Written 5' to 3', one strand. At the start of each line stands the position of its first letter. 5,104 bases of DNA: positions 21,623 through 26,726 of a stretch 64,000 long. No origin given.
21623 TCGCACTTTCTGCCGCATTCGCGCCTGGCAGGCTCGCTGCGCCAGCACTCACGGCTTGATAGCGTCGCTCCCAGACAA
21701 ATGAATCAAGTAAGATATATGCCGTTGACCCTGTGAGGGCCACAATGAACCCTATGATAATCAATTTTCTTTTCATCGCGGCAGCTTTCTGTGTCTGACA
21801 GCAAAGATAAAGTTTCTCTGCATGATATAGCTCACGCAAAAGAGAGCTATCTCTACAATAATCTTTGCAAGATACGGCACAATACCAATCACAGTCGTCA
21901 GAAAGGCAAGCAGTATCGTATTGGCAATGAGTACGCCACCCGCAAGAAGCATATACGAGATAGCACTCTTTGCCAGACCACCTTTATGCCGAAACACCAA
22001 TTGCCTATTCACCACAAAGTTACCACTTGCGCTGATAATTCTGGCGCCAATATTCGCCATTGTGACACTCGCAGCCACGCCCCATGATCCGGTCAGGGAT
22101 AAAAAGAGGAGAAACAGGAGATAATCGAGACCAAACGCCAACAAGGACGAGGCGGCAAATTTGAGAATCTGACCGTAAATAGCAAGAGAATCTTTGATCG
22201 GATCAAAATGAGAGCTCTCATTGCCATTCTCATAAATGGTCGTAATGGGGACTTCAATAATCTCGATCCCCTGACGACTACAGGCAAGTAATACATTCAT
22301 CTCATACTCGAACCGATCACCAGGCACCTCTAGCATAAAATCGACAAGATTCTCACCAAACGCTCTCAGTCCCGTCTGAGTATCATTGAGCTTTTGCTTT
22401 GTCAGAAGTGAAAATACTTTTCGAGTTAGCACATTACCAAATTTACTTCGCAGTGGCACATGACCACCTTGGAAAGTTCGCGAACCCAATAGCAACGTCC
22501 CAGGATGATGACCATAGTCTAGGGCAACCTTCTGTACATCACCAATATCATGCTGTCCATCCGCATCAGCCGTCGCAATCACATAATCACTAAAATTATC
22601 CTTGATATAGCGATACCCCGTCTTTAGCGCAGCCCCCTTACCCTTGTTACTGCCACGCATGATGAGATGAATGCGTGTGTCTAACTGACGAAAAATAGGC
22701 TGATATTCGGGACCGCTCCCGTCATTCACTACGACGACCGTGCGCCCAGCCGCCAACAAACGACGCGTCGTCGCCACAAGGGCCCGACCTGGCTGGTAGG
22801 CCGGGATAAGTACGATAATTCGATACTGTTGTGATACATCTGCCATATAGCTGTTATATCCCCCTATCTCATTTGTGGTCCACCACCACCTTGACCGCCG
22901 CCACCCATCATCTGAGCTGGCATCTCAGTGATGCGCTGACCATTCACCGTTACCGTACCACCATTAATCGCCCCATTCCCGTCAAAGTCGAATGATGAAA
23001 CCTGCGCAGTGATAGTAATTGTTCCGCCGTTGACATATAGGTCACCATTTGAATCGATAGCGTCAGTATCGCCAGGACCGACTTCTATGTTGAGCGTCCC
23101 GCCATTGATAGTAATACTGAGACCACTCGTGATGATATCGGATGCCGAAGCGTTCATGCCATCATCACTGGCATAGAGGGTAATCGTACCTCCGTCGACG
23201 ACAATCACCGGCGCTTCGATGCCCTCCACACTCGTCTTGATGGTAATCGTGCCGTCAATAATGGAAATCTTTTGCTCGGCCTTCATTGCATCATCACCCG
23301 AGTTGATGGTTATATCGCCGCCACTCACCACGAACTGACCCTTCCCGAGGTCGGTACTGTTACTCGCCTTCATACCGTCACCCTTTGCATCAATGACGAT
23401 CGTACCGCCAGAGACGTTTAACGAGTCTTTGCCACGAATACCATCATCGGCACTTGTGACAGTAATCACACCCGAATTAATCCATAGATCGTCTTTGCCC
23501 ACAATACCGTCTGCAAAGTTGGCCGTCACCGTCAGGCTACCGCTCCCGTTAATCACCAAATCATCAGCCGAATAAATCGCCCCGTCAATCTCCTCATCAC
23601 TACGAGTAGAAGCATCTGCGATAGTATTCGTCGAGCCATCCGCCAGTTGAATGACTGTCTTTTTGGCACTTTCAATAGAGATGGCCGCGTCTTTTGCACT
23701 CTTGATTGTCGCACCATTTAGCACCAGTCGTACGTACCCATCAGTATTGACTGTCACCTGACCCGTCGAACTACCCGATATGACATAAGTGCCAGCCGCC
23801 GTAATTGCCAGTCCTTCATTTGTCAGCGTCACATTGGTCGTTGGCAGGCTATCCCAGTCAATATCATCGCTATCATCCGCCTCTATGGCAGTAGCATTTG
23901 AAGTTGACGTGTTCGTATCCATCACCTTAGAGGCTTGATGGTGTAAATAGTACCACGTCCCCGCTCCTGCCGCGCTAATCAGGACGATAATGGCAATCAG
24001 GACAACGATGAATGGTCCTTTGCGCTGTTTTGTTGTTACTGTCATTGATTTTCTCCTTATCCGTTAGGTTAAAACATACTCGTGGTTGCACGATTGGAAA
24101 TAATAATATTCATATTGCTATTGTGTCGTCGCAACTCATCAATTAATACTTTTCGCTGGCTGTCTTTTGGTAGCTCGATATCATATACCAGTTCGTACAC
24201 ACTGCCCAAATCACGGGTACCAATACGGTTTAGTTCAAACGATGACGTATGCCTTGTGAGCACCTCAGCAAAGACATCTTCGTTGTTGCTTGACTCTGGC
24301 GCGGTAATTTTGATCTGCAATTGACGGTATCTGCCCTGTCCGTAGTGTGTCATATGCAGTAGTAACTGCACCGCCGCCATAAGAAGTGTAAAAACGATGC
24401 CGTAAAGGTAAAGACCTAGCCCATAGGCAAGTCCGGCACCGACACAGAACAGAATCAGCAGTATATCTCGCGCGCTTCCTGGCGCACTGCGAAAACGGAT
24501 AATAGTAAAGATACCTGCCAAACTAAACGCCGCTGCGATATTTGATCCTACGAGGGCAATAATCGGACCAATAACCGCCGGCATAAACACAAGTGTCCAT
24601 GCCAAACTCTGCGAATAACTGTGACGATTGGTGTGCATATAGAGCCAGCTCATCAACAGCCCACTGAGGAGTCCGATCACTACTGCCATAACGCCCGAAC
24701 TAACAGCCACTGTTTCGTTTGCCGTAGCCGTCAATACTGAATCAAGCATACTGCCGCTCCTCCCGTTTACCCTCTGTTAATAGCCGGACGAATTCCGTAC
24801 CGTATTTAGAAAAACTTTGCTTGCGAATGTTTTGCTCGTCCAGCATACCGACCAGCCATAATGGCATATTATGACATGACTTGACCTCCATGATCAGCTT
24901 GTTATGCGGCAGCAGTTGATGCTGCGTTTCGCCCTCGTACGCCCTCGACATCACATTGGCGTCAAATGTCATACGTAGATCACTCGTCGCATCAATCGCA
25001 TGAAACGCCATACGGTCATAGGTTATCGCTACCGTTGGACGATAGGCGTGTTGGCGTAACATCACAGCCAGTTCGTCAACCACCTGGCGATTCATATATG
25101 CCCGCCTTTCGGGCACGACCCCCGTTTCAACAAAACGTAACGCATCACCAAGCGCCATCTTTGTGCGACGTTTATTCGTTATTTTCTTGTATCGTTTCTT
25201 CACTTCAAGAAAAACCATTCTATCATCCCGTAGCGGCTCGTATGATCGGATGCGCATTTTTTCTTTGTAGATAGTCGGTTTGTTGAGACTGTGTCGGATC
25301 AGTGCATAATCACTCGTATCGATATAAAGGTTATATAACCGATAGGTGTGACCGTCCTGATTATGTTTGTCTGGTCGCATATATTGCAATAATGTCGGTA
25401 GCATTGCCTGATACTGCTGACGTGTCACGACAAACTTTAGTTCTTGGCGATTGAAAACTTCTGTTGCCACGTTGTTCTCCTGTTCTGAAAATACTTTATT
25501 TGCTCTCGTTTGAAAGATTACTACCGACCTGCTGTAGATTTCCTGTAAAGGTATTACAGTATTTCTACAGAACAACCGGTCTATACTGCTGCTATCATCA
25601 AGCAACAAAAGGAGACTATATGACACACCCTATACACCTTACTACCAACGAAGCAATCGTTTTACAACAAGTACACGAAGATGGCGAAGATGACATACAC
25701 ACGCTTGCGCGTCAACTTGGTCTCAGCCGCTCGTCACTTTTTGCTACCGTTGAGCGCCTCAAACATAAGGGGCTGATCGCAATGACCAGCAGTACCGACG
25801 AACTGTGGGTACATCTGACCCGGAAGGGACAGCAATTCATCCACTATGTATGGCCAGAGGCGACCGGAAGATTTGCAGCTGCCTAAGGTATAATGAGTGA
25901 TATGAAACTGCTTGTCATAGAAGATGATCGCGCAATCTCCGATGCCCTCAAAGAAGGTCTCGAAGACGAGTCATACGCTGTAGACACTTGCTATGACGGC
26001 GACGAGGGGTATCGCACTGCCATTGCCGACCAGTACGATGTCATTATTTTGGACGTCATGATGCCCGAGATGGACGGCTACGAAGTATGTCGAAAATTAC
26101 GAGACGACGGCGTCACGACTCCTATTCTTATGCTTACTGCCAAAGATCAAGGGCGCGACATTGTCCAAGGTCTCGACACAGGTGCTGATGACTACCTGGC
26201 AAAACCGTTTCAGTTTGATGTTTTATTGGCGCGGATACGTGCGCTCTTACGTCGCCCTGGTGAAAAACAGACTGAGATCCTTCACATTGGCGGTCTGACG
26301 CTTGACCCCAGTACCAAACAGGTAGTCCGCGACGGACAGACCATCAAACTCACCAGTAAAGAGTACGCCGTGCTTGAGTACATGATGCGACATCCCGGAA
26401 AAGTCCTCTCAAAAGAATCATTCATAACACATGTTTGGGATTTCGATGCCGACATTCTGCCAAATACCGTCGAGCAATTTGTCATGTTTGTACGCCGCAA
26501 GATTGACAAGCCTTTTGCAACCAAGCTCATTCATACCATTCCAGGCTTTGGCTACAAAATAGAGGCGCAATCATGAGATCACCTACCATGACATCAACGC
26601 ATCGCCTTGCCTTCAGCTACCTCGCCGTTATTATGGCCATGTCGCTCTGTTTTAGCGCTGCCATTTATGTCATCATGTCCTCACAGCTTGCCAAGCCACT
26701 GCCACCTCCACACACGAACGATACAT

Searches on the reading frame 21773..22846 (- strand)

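Call 16: search_protein_families(library=pfam, proteins=[window:21773-22846:-], max_evalue=0.001)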
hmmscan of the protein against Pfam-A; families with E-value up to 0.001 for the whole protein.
window:21773-22846:- (357 aa): 2 families
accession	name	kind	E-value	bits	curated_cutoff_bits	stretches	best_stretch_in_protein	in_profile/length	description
PF00535.33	Glycos_transf_2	-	5.4e-14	52.9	23.3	1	12-139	2-131/168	Glycosyl transferase family 2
PF04138.20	GtrA_DPMS_TM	-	6.1e-14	52.7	26.1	1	229-348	1-117/117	GtrA/DPMS, transmembrane domain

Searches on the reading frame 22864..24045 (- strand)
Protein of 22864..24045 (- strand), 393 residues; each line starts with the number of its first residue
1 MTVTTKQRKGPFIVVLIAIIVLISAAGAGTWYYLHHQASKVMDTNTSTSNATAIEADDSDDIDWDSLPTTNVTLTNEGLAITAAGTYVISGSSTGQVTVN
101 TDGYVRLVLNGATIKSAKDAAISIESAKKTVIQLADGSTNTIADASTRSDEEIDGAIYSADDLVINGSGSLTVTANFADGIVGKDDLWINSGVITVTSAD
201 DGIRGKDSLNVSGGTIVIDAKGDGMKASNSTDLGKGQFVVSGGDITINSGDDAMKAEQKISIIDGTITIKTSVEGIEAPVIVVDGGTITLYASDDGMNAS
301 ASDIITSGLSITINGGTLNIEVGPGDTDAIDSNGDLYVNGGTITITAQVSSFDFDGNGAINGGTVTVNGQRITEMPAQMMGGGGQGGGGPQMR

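Call 16: search_protein_families(library=pfam, proteins=[window:22864-24045:-], max_evalue=0.001)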
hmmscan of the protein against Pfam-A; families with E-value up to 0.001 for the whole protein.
window:22864-24045:- (393 aa): 2 families
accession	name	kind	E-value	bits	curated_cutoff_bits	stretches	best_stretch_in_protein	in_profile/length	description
PF14262.12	Cthe_2159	-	8.7e-73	245.3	25.8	2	78-323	4-259/262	Carbohydrate-binding domain-containing protein Cthe_2159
PF10907.13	DUF2749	-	0.001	19.5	25.5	0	11-55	3-48/72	Protein of unknown function (DUF2749)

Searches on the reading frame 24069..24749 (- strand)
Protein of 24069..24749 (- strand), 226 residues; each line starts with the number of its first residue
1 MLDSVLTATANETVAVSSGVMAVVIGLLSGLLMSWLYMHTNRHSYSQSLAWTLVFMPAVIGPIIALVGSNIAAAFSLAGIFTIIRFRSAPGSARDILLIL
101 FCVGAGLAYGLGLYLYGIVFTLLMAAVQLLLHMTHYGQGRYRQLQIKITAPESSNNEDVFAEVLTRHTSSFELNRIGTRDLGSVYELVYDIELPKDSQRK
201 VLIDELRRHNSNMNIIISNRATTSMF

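Call 16: search_protein_families(library=pfam, proteins=[window:24069-24749:-], max_evalue=0.001)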
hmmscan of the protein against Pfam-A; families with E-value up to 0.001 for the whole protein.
window:24069-24749:- (226 aa): 1 family
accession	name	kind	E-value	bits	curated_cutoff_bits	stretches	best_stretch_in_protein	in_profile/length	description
PF16316.10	DUF4956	-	3e-12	47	30.6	1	31-174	7-154/169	Domain of unknown function (DUF4956)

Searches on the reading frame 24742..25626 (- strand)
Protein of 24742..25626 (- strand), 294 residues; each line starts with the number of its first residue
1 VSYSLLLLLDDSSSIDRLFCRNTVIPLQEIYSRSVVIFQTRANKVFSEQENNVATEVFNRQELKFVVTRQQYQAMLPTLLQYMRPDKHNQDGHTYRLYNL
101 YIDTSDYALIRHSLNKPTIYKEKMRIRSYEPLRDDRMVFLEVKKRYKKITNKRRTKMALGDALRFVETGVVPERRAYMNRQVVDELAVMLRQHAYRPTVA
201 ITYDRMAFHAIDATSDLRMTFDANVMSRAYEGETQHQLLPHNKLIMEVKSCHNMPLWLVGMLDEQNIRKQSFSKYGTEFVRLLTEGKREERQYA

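Call 16: search_protein_families(library=pfam, proteins=[window:24742-25626:-], max_evalue=0.001)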
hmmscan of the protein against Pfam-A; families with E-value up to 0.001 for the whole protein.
window:24742-25626:- (294 aa): 1 family
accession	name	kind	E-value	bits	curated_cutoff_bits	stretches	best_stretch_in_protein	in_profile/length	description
PF09359.15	VTC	-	1.2e-39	136.8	23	1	59-278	1-230/235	VTC domain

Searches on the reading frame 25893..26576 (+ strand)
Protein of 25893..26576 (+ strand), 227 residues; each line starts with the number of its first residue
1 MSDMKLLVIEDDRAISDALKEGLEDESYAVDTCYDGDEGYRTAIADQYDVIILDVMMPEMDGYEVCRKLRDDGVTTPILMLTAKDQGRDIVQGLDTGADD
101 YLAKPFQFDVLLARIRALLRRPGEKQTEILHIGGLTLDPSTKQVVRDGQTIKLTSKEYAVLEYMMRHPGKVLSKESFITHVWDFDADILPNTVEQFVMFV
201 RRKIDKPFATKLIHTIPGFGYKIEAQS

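Call 16: search_protein_families(library=pfam, proteins=[window:25893-26576:+], max_evalue=0.001)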
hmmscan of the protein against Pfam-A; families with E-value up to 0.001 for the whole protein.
window:25893-26576:+ (227 aa): 2 families
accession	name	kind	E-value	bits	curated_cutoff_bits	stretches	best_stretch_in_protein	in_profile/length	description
PF00072.30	Response_reg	-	3.8e-31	108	30.2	1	7-116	2-111/111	Response regulator receiver domain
PF00486.34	Trans_reg_C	-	6.3e-23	81.1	26.2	1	148-222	1-76/77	Transcriptional regulatory protein, C terminal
